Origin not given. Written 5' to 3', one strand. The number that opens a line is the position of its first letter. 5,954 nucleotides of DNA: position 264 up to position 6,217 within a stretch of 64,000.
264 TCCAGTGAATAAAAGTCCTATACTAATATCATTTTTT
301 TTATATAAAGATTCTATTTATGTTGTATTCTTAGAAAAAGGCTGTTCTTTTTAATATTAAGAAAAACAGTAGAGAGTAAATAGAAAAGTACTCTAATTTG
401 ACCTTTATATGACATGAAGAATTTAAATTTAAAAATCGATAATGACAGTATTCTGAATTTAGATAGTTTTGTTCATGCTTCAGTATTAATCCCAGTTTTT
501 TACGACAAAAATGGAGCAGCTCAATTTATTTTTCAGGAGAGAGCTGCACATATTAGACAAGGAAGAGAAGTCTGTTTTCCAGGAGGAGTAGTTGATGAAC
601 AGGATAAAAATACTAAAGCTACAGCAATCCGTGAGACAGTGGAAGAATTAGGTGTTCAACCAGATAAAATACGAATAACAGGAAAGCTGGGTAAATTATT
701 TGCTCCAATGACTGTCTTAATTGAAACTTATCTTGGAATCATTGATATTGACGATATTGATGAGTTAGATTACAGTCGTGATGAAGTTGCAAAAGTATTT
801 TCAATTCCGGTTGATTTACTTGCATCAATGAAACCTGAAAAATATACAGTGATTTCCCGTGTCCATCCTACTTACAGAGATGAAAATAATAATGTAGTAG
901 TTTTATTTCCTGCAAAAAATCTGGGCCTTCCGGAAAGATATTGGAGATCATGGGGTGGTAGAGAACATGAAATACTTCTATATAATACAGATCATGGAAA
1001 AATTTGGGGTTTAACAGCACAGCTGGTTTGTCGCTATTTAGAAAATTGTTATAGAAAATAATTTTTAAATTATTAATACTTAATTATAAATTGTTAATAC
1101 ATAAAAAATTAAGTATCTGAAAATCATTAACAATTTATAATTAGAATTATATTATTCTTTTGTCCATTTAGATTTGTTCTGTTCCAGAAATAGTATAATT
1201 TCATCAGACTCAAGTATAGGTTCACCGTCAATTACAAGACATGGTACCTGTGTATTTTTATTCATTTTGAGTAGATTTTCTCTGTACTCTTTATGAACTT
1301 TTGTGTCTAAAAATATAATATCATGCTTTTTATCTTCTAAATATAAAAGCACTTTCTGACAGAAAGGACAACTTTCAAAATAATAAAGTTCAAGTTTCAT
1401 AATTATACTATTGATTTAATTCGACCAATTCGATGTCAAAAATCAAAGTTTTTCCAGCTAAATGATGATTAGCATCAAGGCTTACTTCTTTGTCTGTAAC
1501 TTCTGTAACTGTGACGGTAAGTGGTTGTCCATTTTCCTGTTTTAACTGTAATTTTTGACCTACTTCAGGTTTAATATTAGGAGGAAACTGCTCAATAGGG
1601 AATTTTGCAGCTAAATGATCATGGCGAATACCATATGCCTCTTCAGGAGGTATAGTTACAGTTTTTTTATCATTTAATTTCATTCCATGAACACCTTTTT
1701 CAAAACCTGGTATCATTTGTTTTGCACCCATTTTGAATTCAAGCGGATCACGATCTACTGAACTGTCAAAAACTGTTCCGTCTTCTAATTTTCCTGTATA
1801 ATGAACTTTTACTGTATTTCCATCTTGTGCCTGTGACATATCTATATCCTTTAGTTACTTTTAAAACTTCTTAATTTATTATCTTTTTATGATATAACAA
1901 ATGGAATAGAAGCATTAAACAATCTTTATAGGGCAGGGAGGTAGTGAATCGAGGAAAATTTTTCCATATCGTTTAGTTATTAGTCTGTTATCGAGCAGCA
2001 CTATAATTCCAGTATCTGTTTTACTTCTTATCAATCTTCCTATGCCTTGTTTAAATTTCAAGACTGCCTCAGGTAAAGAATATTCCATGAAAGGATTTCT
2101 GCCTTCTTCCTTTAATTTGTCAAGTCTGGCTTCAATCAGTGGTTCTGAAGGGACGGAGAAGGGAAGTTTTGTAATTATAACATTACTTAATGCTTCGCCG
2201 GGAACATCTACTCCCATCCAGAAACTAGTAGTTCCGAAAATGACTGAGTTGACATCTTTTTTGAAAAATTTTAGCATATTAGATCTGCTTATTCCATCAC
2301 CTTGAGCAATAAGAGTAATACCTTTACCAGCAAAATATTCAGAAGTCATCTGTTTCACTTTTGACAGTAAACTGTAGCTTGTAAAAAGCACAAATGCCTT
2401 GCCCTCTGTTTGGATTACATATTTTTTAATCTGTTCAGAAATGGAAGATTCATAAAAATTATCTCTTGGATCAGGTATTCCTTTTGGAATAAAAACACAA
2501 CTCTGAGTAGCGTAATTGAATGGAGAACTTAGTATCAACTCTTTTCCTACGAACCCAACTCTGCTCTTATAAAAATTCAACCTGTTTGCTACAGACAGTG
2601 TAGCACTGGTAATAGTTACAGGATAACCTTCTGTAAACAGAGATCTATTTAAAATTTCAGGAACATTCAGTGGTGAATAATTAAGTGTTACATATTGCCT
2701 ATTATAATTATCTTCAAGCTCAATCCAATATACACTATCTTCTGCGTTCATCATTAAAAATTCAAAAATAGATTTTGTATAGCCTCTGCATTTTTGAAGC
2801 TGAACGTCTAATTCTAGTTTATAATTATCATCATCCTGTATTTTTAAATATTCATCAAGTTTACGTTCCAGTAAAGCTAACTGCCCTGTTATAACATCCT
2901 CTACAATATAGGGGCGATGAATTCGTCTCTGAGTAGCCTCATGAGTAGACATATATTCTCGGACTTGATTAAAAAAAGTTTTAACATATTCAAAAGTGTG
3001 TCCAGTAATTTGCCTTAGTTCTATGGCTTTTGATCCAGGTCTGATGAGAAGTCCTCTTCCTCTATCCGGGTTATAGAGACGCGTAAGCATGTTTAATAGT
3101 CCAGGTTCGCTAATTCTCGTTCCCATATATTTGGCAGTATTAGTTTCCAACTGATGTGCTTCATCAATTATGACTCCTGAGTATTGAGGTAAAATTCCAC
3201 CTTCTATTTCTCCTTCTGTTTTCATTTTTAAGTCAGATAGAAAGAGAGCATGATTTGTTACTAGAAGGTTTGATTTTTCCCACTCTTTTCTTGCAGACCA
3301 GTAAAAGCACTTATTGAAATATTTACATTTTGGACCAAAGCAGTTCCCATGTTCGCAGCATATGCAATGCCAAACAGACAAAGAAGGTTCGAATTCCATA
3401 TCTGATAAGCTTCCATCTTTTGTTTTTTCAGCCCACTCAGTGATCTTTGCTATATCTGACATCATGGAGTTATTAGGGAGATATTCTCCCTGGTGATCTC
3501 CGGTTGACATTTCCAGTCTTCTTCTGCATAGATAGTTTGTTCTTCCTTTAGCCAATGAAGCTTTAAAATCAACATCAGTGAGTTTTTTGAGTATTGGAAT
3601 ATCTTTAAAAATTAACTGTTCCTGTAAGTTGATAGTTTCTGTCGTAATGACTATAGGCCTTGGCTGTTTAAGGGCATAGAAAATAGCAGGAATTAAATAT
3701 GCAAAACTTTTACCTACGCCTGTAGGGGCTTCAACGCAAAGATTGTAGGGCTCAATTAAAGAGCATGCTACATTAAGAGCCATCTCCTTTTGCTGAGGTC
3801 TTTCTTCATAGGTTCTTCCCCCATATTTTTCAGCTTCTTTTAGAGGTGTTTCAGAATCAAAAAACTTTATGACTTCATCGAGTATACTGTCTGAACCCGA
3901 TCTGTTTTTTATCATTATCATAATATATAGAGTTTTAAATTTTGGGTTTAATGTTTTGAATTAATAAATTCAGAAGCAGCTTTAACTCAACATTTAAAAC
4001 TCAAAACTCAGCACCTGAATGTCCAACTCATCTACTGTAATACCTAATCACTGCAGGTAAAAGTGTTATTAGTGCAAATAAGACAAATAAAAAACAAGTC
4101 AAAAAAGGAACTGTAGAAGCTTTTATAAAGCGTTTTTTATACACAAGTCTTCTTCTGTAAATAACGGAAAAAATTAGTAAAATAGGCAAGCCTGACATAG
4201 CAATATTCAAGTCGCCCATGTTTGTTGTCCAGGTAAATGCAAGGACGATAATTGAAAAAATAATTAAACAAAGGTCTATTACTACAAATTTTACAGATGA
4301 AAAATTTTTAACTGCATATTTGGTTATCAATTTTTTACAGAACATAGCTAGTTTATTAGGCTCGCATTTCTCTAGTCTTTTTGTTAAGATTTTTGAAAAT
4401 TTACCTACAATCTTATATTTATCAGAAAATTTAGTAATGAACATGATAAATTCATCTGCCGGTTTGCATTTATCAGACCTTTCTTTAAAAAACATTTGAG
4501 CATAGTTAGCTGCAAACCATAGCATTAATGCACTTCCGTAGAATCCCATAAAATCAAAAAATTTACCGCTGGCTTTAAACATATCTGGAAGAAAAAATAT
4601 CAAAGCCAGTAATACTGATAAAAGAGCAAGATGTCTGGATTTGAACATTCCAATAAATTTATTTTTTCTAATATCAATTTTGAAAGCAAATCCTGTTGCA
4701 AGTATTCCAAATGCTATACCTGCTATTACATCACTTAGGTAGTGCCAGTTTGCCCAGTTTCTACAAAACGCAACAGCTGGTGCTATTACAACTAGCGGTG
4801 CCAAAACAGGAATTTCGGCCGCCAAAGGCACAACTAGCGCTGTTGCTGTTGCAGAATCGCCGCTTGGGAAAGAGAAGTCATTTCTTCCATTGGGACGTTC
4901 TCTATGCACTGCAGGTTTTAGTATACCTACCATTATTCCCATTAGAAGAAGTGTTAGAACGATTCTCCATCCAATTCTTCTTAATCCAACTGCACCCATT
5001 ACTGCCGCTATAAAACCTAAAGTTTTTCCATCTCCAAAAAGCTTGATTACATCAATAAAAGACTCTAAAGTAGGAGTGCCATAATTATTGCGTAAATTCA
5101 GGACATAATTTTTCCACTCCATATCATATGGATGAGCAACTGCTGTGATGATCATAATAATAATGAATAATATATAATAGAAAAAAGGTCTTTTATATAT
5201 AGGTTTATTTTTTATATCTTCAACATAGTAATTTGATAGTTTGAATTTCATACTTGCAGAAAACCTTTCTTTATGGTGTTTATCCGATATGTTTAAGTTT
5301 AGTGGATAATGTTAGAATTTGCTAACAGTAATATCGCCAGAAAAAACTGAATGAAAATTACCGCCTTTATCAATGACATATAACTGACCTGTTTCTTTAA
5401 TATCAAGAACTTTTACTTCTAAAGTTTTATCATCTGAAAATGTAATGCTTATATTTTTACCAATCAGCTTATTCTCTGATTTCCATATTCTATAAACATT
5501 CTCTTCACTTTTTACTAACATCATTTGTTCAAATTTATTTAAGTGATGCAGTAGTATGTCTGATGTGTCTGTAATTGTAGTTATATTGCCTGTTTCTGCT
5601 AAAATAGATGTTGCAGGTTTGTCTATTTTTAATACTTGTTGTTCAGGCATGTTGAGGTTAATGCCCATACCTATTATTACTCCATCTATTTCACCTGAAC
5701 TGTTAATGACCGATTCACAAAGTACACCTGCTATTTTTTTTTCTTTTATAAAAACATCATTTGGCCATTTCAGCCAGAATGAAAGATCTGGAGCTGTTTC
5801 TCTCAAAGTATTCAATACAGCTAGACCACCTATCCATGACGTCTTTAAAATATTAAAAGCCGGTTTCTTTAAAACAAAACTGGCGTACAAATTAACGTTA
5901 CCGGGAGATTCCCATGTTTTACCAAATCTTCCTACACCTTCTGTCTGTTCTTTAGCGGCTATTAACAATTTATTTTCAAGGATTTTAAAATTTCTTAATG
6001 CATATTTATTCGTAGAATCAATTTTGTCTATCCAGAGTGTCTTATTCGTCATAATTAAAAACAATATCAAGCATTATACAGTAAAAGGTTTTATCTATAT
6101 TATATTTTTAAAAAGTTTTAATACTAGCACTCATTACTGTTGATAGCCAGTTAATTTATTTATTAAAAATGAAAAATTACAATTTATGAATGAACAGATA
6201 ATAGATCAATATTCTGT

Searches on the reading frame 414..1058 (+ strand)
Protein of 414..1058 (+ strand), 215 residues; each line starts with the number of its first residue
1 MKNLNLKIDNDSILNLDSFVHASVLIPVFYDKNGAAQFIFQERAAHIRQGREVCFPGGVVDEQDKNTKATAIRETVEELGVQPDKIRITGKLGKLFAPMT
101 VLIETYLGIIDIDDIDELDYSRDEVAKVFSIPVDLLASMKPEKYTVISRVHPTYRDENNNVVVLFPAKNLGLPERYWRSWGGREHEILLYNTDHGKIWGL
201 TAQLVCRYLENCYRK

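Call 63: search_protein_families(library=pfam, proteins=[window:414-1058:+], max_evalue=0.00001)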
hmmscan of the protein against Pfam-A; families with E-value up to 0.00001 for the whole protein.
window:414-1058:+ (215 aa): 1 family
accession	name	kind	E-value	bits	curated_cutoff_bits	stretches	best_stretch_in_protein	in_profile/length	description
PF00293.34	NUDIX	-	4e-11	43.5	21.1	1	21-144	3-128/134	NUDIX domain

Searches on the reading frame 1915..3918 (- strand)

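Call 17: search_protein_families(library=ncbifam, proteins=[window:1915-3918:-], max_evalue=0.00001)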
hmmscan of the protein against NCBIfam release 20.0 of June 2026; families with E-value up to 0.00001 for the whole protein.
window:1915-3918:- (667 aa): 7 families
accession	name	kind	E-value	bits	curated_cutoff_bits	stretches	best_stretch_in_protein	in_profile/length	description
NF053712.1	repair_DEAH_YoaA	equivalog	6.3e-165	550.4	680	1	35-663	15-617/630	DNA repair helicase YoaA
NF005981.0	PRK08074.1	equivalog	2.5e-145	485.7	789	2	315-664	562-913/931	ATP-dependent DNA helicase DinG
NF008729.0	PRK11747.1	equivalog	2.5e-118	396.5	598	1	37-666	24-701/703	ATP-dependent DNA helicase DinG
TIGR01407.1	dinG_rel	hypoth_equivalog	1.8e-109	367.3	547.7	1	36-660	243-868/889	putative DnaQ family exonuclease/DinG family helicase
NF005569.0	PRK07246.1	equivalog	2.1e-52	178.5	794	2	388-659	530-797/820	bifunctional DnaQ family exonuclease/ATP-dependent helicase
TIGR03117.2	cas_csf4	equivalog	8.9e-28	96.9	400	2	492-652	620-785/800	type IV CRISPR-associated DEAD/DEAH-box helicase Csf4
TIGR00604.1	rad3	subfamily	1.3e-15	57.1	246.95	1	569-647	598-677/706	DNA repair helicase (rad3)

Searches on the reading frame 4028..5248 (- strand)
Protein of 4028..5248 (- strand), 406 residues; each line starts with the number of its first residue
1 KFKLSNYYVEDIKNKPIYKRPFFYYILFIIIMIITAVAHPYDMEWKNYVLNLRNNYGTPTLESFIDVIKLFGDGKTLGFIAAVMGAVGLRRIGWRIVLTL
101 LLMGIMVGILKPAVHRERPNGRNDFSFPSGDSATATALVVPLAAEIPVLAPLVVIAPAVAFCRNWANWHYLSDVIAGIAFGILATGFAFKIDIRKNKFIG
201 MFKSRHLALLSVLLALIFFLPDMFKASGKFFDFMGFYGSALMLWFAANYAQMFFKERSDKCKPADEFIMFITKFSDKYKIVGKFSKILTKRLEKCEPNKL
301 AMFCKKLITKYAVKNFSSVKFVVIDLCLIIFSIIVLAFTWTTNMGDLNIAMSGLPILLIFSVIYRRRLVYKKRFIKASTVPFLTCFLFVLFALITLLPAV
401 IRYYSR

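Call 17: search_protein_families(library=ncbifam, proteins=[window:4028-5248:-], max_evalue=0.00001)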
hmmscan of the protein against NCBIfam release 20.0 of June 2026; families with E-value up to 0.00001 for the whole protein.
window:4028-5248:- (406 aa): 0 families

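Call 77: search_protein_families(library=pfam, proteins=[window:4028-5248:-], max_evalue=0.1)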
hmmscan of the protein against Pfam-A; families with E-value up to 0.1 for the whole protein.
window:4028-5248:- (406 aa): 2 families
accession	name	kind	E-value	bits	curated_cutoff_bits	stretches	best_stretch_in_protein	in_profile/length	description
PF01569.27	PAP2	-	3.3e-11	43.5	27.2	1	94-191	3-124/130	PAP2 superfamily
PF14378.12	PAP2_3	-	0.01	16.1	27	1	127-184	127-187/190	PAP2 superfamily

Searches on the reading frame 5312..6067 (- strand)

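Call 77: search_protein_families(library=pfam, proteins=[window:5312-6067:-], max_evalue=0.1)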
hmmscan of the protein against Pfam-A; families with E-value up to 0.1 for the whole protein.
window:5312-6067:- (251 aa): 3 families
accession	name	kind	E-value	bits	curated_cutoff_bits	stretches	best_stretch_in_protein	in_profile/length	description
PF03099.24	BPL_LplA_LipB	-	1.1e-22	80.8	21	1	14-137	3-133/133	Biotin/lipoate A/B protein ligase family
PF03737.21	RraA-like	-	0.0039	17.8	24.5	1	179-248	8-78/152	Aldolase/RraA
PF17643.6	TssR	-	0.0052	17.3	25.7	1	150-214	26-87/102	TssR protein N-terminal barrel domain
